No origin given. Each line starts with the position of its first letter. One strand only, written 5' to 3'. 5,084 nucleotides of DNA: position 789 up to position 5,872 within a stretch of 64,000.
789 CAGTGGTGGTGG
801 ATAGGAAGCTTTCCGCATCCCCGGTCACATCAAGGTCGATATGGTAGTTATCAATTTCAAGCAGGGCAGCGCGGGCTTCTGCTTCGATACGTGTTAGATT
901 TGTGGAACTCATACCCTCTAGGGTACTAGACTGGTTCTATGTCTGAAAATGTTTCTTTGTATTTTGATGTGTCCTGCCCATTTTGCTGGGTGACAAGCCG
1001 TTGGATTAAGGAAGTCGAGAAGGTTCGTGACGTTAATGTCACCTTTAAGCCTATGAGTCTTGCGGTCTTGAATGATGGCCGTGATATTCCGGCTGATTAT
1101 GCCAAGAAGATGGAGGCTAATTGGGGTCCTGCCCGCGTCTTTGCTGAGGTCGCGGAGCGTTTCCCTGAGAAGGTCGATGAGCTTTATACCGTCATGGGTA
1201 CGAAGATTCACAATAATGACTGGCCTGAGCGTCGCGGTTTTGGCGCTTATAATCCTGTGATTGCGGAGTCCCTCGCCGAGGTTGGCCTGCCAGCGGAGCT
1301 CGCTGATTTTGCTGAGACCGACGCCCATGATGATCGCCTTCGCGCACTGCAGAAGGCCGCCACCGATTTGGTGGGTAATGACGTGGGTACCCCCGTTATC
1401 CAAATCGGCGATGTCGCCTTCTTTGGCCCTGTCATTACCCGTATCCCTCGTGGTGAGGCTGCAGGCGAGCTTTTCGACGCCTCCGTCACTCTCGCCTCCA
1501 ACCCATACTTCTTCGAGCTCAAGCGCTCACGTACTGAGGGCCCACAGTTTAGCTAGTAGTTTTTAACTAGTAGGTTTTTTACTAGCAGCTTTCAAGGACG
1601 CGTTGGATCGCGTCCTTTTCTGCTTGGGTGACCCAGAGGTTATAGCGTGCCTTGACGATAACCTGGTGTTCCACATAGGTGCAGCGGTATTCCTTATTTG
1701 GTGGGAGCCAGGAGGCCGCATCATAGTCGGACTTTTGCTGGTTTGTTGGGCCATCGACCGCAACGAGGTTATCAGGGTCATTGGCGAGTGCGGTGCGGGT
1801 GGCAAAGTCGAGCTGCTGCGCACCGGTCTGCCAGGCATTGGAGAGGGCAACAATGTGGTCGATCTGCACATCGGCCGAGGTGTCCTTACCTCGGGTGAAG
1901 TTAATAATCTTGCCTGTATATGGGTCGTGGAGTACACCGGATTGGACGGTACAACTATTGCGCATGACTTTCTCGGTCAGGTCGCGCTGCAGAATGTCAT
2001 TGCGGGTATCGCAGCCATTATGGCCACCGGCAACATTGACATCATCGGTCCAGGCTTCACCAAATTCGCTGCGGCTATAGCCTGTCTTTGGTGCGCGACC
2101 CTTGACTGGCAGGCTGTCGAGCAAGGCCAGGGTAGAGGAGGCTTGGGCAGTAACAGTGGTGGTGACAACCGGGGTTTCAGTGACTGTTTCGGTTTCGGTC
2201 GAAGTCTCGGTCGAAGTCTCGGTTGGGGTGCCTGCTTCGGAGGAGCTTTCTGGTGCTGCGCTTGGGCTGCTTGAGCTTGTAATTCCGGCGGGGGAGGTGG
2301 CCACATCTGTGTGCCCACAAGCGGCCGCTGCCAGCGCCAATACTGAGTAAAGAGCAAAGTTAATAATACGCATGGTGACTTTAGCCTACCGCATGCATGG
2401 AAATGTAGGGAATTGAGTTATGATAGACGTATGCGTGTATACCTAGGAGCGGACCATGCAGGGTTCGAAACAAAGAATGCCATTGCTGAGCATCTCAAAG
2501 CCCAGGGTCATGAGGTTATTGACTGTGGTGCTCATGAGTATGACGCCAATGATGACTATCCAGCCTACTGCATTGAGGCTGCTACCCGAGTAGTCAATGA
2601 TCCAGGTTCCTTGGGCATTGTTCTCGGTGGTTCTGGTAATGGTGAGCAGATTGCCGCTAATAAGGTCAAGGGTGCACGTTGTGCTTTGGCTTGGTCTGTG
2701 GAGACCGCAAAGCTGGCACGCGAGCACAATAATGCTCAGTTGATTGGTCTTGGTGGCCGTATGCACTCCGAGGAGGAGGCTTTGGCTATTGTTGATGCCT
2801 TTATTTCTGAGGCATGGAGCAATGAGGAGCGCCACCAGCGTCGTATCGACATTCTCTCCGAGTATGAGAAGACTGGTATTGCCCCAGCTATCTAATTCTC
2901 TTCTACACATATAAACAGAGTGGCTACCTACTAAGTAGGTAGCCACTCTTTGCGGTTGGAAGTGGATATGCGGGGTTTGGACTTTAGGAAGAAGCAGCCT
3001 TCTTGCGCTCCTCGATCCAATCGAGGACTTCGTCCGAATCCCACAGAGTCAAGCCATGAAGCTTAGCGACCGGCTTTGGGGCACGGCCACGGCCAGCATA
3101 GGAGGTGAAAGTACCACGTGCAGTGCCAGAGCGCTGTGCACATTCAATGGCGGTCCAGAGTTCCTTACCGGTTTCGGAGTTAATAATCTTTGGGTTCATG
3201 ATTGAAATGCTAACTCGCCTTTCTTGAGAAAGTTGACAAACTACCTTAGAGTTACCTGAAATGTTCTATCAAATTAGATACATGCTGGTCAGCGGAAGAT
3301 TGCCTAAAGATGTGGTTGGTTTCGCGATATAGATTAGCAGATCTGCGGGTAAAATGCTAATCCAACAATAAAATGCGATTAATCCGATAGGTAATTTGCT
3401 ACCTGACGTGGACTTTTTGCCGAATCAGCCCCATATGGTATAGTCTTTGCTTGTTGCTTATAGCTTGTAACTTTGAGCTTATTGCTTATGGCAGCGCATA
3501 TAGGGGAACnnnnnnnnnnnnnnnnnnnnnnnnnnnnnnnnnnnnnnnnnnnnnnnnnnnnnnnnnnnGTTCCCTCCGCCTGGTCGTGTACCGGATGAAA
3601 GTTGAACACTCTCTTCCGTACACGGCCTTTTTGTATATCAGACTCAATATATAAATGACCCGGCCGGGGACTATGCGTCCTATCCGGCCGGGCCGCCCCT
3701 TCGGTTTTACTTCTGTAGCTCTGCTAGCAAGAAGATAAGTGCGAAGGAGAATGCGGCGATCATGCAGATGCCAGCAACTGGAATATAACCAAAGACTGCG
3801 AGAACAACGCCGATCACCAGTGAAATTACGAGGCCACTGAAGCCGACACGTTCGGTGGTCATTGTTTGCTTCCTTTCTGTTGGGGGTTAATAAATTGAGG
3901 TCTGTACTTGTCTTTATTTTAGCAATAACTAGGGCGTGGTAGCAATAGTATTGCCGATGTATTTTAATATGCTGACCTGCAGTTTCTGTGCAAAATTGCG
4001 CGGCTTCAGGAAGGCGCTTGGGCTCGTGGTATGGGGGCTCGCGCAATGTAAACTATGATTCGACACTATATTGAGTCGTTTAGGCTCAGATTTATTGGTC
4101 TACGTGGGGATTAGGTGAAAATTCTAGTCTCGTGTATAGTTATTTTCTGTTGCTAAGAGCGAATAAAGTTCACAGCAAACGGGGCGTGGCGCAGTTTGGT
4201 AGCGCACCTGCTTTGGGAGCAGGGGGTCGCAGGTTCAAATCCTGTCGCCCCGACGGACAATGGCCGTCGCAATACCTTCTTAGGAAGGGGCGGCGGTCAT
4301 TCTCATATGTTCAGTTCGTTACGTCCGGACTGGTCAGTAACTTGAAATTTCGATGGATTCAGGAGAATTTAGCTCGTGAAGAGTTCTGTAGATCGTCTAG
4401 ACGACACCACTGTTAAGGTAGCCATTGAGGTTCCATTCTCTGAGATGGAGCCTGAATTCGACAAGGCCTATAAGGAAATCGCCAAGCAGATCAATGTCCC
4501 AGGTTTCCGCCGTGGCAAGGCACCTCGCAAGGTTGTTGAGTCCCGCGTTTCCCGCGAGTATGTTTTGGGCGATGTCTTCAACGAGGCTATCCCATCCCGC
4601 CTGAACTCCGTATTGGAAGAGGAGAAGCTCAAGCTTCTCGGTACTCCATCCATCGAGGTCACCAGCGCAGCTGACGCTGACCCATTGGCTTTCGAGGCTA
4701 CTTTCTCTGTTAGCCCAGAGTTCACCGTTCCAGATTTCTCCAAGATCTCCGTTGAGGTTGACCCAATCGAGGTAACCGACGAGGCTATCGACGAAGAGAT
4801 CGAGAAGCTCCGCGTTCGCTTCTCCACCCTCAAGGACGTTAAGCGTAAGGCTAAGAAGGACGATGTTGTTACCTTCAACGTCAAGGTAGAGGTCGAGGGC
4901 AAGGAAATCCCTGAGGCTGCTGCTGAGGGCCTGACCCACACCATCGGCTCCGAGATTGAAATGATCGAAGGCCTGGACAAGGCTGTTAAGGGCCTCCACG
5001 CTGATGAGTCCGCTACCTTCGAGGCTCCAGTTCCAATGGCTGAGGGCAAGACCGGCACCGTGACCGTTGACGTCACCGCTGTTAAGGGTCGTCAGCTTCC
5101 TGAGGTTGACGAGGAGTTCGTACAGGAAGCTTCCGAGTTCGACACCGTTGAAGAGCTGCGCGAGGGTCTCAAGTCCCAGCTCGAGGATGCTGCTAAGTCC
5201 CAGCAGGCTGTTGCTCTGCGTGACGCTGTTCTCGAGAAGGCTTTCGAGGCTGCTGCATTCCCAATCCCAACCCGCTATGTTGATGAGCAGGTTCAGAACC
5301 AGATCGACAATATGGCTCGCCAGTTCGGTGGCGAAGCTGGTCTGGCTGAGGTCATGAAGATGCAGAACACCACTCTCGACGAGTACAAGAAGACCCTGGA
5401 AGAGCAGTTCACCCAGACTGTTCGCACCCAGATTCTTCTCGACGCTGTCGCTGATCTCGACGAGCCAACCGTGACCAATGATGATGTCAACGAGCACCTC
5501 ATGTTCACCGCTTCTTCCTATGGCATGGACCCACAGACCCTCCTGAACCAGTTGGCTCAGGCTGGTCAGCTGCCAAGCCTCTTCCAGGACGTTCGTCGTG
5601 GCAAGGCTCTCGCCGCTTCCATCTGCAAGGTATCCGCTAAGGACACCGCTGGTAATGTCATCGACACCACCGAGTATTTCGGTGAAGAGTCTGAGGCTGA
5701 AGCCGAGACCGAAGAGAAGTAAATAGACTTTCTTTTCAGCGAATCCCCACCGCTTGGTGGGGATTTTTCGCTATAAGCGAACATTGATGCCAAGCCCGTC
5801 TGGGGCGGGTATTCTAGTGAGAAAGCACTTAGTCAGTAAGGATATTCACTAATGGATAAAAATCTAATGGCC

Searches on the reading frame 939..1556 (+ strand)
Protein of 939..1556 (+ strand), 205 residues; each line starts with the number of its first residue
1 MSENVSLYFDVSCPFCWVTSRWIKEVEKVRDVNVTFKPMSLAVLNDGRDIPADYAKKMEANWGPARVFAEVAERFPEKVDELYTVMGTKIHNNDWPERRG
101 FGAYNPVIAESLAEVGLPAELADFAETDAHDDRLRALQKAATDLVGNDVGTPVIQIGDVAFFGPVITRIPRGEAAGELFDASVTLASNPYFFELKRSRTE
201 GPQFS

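Call 79: search_protein_families(library=pfam, proteins=[window:939-1556:+], max_evalue=0.00001)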
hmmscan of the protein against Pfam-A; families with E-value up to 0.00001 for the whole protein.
window:939-1556:+ (205 aa): 2 families
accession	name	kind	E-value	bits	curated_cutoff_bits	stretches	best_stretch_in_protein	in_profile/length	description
PF22234.2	Rv2466c-like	-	1.1e-70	237.9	27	1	13-196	2-180/180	Mycothiol-dependent nitroreductase Rv2466c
PF01323.26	DSBA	-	3.2e-09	37.3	25.6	1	5-163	2-179/191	DSBA-like thioredoxin domain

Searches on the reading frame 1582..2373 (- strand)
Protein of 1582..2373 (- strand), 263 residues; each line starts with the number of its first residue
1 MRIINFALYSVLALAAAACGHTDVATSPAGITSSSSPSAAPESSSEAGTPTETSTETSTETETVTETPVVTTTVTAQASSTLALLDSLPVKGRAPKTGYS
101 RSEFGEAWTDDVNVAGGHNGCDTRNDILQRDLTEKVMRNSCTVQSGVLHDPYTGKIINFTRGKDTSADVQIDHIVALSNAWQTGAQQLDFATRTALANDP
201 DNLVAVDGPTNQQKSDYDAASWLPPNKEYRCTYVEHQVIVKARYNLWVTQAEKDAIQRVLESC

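Call 79: search_protein_families(library=pfam, proteins=[window:1582-2373:-], max_evalue=0.00001)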
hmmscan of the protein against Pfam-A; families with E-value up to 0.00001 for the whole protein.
window:1582-2373:- (263 aa): 1 family
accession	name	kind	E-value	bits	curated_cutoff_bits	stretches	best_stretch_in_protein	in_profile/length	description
PF07510.16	GmrSD_C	-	9.9e-21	74.5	23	1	123-258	2-137/138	GmrSD restriction endonucleases, C-terminal domain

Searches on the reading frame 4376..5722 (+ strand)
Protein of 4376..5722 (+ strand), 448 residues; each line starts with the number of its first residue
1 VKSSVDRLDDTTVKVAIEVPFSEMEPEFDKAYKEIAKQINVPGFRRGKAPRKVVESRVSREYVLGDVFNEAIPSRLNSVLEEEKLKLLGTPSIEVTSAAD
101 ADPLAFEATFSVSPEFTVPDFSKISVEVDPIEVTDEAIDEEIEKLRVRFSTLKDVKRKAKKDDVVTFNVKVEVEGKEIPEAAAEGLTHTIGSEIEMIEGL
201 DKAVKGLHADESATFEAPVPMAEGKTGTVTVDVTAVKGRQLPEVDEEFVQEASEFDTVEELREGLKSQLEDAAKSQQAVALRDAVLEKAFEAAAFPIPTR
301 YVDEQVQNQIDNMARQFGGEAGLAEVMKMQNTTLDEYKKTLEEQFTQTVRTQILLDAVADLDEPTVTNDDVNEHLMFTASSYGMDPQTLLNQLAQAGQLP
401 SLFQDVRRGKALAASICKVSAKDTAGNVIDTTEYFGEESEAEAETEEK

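Call 79: search_protein_families(library=pfam, proteins=[window:4376-5722:+], max_evalue=0.00001)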
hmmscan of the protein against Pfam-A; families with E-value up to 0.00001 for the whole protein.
window:4376-5722:+ (448 aa): 3 families
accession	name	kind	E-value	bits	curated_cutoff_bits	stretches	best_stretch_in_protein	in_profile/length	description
PF05697.18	Trigger_N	-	5e-43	147.3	22.2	1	1-145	1-144/144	Bacterial trigger factor protein (TF)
PF05698.19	Trigger_C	-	1.8e-34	119.6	22.7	1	257-414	1-159/162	Bacterial trigger factor protein (TF) C-terminus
PF00254.34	FKBP_C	-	1.3e-06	29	21.1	1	156-228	2-76/94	FKBP-type peptidyl-prolyl cis-trans isomerase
